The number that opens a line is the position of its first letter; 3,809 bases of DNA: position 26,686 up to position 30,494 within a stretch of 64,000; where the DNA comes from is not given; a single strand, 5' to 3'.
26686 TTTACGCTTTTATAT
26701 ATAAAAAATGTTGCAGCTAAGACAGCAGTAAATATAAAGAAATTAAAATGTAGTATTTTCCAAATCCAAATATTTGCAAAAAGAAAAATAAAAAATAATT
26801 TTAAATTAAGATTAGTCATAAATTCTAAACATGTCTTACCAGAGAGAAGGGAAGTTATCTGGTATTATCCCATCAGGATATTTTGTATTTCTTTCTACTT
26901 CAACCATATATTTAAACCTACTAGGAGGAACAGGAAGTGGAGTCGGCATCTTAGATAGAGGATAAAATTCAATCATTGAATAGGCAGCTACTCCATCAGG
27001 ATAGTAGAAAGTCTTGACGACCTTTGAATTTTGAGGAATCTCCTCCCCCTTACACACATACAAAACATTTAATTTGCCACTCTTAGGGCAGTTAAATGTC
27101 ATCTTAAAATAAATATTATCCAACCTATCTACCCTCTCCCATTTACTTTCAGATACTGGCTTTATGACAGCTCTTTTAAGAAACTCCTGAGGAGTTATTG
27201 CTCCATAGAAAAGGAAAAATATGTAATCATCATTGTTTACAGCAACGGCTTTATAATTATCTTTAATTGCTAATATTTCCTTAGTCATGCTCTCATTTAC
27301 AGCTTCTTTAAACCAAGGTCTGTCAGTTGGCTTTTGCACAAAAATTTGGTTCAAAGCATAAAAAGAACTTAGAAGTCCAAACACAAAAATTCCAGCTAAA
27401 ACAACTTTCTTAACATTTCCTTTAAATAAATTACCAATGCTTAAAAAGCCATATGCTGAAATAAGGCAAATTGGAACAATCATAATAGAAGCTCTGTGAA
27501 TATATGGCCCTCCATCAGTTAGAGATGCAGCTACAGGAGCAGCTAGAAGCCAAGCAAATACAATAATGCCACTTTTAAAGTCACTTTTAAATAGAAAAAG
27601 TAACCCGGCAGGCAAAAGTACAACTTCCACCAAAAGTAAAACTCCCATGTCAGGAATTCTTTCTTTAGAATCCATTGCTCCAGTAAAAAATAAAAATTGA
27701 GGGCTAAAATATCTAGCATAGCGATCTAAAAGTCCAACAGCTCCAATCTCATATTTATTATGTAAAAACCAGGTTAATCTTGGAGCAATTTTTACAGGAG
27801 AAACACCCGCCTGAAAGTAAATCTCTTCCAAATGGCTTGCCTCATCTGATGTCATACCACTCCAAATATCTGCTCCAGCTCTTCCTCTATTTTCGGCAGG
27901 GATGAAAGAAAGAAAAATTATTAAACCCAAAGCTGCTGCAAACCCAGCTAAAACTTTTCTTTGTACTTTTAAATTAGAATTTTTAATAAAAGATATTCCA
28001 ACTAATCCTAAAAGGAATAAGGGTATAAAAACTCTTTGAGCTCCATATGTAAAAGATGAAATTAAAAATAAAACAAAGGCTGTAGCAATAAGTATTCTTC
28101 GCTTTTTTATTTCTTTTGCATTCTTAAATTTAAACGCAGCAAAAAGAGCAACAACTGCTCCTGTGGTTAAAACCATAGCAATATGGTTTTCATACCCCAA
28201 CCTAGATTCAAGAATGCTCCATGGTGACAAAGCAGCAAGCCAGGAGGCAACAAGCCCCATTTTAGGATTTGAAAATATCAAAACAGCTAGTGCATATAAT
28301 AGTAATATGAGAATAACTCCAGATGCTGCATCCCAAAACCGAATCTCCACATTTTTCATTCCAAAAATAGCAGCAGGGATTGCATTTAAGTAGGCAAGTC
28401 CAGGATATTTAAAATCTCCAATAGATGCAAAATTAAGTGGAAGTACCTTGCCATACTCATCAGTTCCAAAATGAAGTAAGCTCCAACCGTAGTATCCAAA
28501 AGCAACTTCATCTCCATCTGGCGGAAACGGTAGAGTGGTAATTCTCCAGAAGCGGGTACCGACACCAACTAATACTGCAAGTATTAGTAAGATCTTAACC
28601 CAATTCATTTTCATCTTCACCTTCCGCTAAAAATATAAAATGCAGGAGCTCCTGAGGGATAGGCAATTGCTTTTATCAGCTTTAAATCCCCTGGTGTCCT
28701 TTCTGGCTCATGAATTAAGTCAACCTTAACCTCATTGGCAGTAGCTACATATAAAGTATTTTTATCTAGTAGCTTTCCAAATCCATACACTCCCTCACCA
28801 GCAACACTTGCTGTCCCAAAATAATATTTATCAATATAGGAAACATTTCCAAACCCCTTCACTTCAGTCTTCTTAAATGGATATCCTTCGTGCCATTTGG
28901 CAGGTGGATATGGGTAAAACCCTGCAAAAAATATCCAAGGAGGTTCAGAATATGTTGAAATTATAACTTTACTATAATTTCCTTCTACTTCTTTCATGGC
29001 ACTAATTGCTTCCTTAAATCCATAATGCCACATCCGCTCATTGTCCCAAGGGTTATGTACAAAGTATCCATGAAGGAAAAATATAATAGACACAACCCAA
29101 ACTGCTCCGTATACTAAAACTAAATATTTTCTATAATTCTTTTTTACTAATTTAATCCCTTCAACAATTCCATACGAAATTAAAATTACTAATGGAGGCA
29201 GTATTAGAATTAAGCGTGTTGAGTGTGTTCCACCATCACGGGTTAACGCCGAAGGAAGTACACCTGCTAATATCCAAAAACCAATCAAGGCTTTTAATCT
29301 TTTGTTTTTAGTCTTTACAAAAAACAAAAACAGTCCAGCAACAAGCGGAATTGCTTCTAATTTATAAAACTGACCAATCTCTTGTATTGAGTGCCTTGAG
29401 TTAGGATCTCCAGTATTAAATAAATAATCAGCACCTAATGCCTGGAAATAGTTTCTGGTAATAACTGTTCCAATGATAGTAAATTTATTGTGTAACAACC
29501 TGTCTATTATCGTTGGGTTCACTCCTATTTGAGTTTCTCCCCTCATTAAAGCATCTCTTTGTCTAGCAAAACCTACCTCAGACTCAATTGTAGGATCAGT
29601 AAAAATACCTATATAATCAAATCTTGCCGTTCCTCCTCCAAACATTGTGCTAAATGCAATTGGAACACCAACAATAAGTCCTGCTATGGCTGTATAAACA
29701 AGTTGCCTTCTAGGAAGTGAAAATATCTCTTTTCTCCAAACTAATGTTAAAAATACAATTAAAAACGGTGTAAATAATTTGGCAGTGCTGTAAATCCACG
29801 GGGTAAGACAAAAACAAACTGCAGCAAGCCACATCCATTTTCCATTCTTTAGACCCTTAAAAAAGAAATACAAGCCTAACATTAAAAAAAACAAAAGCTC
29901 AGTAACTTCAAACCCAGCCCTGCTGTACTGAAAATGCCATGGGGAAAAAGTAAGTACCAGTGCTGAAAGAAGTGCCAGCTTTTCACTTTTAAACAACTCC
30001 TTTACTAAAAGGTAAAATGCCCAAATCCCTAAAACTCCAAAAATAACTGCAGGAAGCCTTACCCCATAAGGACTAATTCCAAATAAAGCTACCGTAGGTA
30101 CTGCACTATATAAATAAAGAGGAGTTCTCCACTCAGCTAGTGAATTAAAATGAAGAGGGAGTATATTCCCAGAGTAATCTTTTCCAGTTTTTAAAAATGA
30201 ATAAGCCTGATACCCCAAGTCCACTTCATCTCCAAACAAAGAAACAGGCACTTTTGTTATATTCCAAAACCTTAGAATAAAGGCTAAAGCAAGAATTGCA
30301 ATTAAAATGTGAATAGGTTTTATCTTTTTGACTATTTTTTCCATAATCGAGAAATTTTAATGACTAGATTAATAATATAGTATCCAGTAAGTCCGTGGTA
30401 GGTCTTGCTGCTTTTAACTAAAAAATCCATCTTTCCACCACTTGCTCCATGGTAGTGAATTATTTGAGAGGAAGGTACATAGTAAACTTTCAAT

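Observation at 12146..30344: Tandem array of 8 full-length, diverged PMT/GT39-like paralogs sharing a '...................' loop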

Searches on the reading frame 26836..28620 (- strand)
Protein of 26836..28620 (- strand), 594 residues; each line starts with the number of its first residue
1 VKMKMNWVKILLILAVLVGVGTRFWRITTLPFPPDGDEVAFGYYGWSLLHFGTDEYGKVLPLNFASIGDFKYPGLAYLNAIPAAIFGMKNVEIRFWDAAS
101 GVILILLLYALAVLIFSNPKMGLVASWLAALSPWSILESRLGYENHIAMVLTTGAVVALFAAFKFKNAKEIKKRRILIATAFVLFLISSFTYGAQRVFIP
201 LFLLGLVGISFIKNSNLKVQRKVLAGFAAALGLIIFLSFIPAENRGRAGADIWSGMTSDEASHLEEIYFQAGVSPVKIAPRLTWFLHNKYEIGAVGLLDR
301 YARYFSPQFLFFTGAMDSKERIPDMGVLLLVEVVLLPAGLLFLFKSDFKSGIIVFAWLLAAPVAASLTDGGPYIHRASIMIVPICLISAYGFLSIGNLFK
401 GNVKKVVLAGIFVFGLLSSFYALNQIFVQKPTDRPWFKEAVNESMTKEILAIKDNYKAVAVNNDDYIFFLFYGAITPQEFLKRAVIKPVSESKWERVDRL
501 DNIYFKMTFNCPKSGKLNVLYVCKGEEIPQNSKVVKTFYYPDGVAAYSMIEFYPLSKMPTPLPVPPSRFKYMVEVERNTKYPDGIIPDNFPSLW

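Call 4: search_protein_families(library=pfam, proteins=[window:26836-28620:-], max_evalue=0.01)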
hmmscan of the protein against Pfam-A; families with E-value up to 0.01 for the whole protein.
window:26836-28620:- (594 aa): 2 families
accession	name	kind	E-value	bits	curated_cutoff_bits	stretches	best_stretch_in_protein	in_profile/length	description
PF02366.24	PMT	-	5.4e-05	23.3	22.7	1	17-210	5-201/245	Dolichyl-phosphate-mannose-protein mannosyltransferase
PF13231.12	PMT_2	-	0.0016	19.1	26.1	1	73-204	4-127/160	Dolichyl-phosphate-mannose-protein mannosyltransferase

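Call 23: search_protein_families(library=ncbifam, proteins=[window:26836-28620:-], max_evalue=0.001)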
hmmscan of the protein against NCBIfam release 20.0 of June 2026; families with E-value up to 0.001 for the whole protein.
window:26836-28620:- (594 aa): 1 family
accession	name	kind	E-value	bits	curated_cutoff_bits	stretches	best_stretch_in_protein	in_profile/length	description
TIGR04370.1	glyco_rpt_poly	subfamily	0.00018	20.7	40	1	102-256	93-245/396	oligosaccharide repeat unit polymerase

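Call 50: find_homologous_proteins(query=window:26836-28620:-, max_evalue=1e-10)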
Query window:26836-28620:- (594 aa): 127 proteins with E <= 1e-10 among 8000 candidates; the best 120 are listed.
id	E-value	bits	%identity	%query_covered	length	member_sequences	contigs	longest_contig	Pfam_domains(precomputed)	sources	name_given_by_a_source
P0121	0.0e+0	1330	100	100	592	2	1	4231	-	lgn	-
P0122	8.9e-220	750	56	99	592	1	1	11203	PF13231.13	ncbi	-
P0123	8.6e-215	733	56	98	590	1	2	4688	PF02366.25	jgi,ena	-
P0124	2.3e-209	715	54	100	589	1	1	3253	-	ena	-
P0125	8.1e-209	714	55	98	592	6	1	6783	PF02366.25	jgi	-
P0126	1.2e-206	706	54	100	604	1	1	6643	-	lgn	-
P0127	2.0e-205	702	55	99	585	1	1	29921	PF13231.13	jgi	jgi:4-amino-4-deoxy-L-arabinose transferase-like glycosyltransferase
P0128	3.1e-205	702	53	100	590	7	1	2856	PF20176.4,PF13231.13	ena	-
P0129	4.0e-205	701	54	99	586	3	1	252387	-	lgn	-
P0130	2.0e-203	696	54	99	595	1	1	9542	PF02366.25,PF02516.21,PF13231.13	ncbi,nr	ncbi:glycosyltransferase family 39 protein [Patescibacteria group bacterium]|nr:glycosyltransferase 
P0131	2.4e-203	695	53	99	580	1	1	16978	-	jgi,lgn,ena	-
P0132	2.2e-202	692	54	98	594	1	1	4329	-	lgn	-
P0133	2.2e-200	686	53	99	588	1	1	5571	-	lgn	-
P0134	3.6e-200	685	53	99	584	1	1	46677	PF13231.13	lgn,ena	-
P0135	6.7e-200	684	53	97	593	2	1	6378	-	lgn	-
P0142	5.1e-195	668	51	98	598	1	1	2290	PF02366.25,PF13231.13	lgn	-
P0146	3.1e-193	662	53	99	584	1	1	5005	PF13231.13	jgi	jgi:4-amino-4-deoxy-L-arabinose transferase-like glycosyltransferase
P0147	4.3e-193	662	50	99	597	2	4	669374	PF02366.25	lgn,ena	-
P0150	8.2e-192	657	50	97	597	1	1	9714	PF02366.25,PF13231.13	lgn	-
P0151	1.9e-191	656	51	99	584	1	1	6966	PF02366.25,PF02516.21,PF13231.13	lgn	-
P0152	9.0e-191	654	52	98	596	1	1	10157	PF02366.25,PF13231.13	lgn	-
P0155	6.9e-187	641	50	100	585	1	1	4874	PF02366.25,PF13231.13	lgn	-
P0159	4.4e-185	635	51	97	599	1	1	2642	PF13231.13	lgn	-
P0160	2.6e-184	633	49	100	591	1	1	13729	PF13231.13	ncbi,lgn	-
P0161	4.5e-184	632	49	99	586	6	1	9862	PF02366.25,PF13231.13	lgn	-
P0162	4.2e-183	629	49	99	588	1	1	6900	PF02366.25,PF13231.13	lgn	-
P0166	1.8e-182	627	51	95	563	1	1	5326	PF02366.25,PF13231.13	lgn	-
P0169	7.0e-180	618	50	99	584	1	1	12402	PF13231.13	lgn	-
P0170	1.3e-179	617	47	99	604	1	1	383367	-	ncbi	-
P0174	5.9e-178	612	49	100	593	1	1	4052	PF13231.13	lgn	-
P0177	1.6e-177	610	50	98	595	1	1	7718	PF02366.25,PF13231.13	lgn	-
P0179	1.6e-176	607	48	98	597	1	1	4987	PF13231.13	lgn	-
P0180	3.8e-176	606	49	99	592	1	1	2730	PF02366.25,PF13231.13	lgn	-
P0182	2.2e-174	600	50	98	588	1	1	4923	PF02366.25,PF13231.13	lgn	-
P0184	3.4e-173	596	48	96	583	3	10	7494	PF13231.13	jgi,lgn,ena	-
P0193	1.7e-166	574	48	98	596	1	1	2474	PF13231.13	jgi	jgi:4-amino-4-deoxy-L-arabinose transferase-like glycosyltransferase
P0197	4.0e-163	563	46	99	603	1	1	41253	PF13231.13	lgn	-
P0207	1.1e-84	304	35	98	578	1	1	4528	PF02366.25,PF13231.13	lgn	-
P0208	8.6e-83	297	33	100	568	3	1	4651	PF02366.25,PF13231.13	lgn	-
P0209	1.5e-78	283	31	99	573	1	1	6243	PF02366.25,PF13231.13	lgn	-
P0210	3.9e-50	190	31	90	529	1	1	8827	PF13231.13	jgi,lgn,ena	-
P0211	6.6e-50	189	29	92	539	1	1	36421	PF02516.21,PF13231.13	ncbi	-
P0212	5.5e-49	186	28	89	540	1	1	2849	PF02366.25,PF13231.13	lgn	-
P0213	1.1e-48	185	29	87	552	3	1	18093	PF13231.13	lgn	-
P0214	1.0e-46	178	29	93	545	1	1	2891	PF02366.25,PF13231.13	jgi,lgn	-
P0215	1.9e-46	177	28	85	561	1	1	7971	PF02366.25,PF13231.13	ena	-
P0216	9.3e-46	175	30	90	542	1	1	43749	PF02366.25,PF13231.13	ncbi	-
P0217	1.1e-44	172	28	92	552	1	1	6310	PF13231.13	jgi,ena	-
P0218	4.1e-44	170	28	91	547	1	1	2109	PF02366.25,PF13231.13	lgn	-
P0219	5.8e-44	169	31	80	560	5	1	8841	PF13231.13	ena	-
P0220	6.4e-44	169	29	89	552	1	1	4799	PF13231.13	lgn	-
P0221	6.9e-43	166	30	93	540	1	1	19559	PF13231.13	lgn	-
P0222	9.1e-43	165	28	91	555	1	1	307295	PF02366.25,PF13231.13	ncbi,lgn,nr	ncbi:MAG: glycosyltransferase family 39 protein [Candidatus Gottesmanbacteria bacterium]|nr:glycosyl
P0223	9.2e-41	159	29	90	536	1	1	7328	PF02366.25,PF13231.13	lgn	-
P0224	1.8e-40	158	27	89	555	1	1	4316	PF02366.25,PF13231.13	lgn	-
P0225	2.6e-40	157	27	92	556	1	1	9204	PF02366.25,PF13231.13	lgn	-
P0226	2.0e-39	154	27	92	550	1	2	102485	PF13231.13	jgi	jgi:4-amino-4-deoxy-L-arabinose transferase-like glycosyltransferase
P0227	2.2e-39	154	27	91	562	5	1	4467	PF13231.13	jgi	-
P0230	5.1e-37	146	27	90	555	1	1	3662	PF13231.13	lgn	-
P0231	1.5e-36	145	26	92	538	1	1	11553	PF02366.25,PF13231.13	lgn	-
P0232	7.2e-36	142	27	93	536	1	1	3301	PF02366.25,PF13231.13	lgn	-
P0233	9.6e-34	135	28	91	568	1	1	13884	PF13231.13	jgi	-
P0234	3.7e-33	133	27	89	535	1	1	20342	PF02366.25,PF13231.13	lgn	-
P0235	7.1e-32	129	26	92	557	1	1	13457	PF02366.25,PF13231.13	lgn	-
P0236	2.1e-31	128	31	64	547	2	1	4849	PF02366.25,PF13231.13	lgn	-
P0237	1.4e-30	125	32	85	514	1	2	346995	PF13231.13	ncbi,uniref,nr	ncbi:ArnT family glycosyltransferase [Aphanothece sacrum]|uniref:Glycosyl transferase n=1 Tax=Aphano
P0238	8.8e-30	122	28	88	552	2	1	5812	PF02366.25,PF13231.13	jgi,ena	-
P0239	1.2e-29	122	27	82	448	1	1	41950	PF13231.13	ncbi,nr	ncbi:MAG: glycosyltransferase family 39 protein [bacterium]|nr:glycosyltransferase family 39 protein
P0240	4.4e-27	113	26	87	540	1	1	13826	PF13231.13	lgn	-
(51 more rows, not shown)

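Call 81: find_encoding_contigs(protein=P0147, flank=10000, max_places=1)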
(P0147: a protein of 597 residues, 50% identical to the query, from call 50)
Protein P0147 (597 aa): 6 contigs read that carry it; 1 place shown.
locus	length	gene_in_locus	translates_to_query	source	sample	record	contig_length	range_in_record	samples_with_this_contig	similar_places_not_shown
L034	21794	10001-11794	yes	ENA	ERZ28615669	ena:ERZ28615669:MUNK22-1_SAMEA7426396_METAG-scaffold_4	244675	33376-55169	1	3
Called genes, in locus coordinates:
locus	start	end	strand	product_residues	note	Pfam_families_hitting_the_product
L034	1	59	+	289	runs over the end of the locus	-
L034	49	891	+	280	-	PF00149:Metallophos, PF12850:Metallophos_2 (faint), PF14582:Metallophos_3 (weak)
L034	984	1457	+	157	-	-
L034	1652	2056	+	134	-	PF00076:RRM_1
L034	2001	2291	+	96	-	-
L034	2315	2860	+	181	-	PF13302:Acetyltransf_3 (weak), PF13420:Acetyltransf_4, PF00583:Acetyltransf_1, PF13673:Acetyltransf_10, PF13508:Acetyltransf_7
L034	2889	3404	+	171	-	PF00293:NUDIX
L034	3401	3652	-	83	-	-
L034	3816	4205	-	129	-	-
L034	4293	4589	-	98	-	-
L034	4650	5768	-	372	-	PF07907:YibE_F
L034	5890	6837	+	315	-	PF01207:Dus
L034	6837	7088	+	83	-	PF01541:GIY-YIG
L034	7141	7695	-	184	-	PF01728:FtsJ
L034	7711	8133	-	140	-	PF00892:EamA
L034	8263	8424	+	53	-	-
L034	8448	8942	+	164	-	PF00583:Acetyltransf_1, PF13673:Acetyltransf_10 (weak), PF13508:Acetyltransf_7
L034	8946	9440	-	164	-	-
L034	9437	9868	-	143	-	PF18917:LiaI-LiaF-like_TM1, PF22570:LiaF-TM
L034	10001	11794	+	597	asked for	PF02366:PMT (weak)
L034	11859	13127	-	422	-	PF02812:ELFV_dehydrog_N, PF00208:ELFV_dehydrog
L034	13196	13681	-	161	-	PF00293:NUDIX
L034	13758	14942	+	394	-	PF00704:Glyco_hydro_18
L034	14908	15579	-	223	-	-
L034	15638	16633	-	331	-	PF00512:HisKA, PF02518:HATPase_c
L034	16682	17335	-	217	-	PF00072:Response_reg, PF00486:Trans_reg_C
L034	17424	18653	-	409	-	PF12704:MacB_PCD, PF02687:FtsX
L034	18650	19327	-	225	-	PF00005:ABC_tran, PF02463:SMC_N (faint)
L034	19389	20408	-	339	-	PF26002:Beta-barrel_AprE (weak), PF25990:Beta-barrel_YknX (weak)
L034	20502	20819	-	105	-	PF14076:DUF4258 (weak)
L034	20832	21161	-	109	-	-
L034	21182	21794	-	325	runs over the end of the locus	-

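Call 82: find_encoding_contigs(protein=P0170, flank=8000, max_places=1)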
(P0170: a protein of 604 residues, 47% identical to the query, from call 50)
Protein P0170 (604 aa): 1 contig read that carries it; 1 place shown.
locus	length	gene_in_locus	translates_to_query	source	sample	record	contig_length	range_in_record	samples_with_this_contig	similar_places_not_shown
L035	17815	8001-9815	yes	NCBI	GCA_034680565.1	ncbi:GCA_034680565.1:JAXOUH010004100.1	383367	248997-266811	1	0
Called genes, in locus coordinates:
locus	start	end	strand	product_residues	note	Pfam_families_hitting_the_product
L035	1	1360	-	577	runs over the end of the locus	PF13231:PMT_2 (faint)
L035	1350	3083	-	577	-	-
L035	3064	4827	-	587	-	-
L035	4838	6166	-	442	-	-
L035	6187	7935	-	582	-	PF13231:PMT_2 (weak)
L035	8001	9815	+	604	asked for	-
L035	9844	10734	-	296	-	PF13641:Glyco_tranf_2_3 (weak), PF00535:Glycos_transf_2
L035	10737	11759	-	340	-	PF00534:Glycos_transf_1, PF13692:Glyco_trans_1_4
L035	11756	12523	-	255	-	PF00535:Glycos_transf_2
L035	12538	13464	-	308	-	PF00535:Glycos_transf_2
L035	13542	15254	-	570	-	-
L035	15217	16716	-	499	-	PF01943:Polysacc_synt, PF13440:Polysacc_synt_3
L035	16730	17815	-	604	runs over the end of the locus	-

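Call 83: find_encoding_contigs(protein=P0129, flank=8000, max_places=1)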
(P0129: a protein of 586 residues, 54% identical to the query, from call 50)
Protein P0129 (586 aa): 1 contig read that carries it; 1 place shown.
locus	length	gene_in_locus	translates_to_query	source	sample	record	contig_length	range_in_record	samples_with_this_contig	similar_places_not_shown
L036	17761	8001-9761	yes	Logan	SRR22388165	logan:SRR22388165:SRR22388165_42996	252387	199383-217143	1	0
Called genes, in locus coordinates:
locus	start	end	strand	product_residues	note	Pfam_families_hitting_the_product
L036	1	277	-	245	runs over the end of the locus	PF13175:AAA_15 (faint), PF02463:SMC_N (faint), PF00005:ABC_tran, PF13304:AAA_21 (faint)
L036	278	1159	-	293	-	PF01297:ZnuA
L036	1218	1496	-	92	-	PF02001:DUF134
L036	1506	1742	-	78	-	PF17253:DUF5320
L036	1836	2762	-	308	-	PF01544:CorA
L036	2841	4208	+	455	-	-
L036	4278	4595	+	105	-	-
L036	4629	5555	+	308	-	PF01207:Dus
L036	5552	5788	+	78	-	PF01541:GIY-YIG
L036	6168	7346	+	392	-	PF04851:ResIII, PF00270:DEAD, PF00271:Helicase_C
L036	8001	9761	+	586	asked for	-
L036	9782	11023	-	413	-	PF02812:ELFV_dehydrog_N, PF00208:ELFV_dehydrog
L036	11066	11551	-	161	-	PF00293:NUDIX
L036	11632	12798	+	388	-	PF00704:Glyco_hydro_18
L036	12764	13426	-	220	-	-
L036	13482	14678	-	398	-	PF12704:MacB_PCD, PF02687:FtsX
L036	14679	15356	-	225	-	PF00005:ABC_tran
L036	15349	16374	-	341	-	PF25990:Beta-barrel_YknX (weak)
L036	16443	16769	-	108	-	-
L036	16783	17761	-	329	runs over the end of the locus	-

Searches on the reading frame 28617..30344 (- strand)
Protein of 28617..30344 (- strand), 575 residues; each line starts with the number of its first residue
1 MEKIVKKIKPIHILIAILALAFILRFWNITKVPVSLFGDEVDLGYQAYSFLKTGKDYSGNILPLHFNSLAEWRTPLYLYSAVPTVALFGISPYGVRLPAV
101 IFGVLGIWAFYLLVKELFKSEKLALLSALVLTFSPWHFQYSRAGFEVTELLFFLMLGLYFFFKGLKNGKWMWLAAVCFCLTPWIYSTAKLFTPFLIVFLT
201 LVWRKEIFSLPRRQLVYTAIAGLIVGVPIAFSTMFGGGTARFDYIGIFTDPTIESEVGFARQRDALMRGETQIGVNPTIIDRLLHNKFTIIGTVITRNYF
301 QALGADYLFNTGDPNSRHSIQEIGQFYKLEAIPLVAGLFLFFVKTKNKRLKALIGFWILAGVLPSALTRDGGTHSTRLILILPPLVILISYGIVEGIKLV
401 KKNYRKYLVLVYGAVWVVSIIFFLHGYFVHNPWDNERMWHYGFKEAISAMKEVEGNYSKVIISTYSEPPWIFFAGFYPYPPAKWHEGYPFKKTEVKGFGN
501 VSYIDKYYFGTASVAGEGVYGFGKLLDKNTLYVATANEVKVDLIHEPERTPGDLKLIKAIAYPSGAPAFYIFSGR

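Call 4: search_protein_families(library=pfam, proteins=[window:28617-30344:-], max_evalue=0.01)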
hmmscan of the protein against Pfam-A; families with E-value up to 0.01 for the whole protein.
window:28617-30344:- (575 aa): 2 families
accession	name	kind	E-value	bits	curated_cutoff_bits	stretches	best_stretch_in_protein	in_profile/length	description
PF13231.12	PMT_2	-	2.2e-11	44.6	26.1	1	74-225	3-154/160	Dolichyl-phosphate-mannose-protein mannosyltransferase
PF02366.24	PMT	-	1.2e-06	28.8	22.7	1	16-229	2-230/245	Dolichyl-phosphate-mannose-protein mannosyltransferase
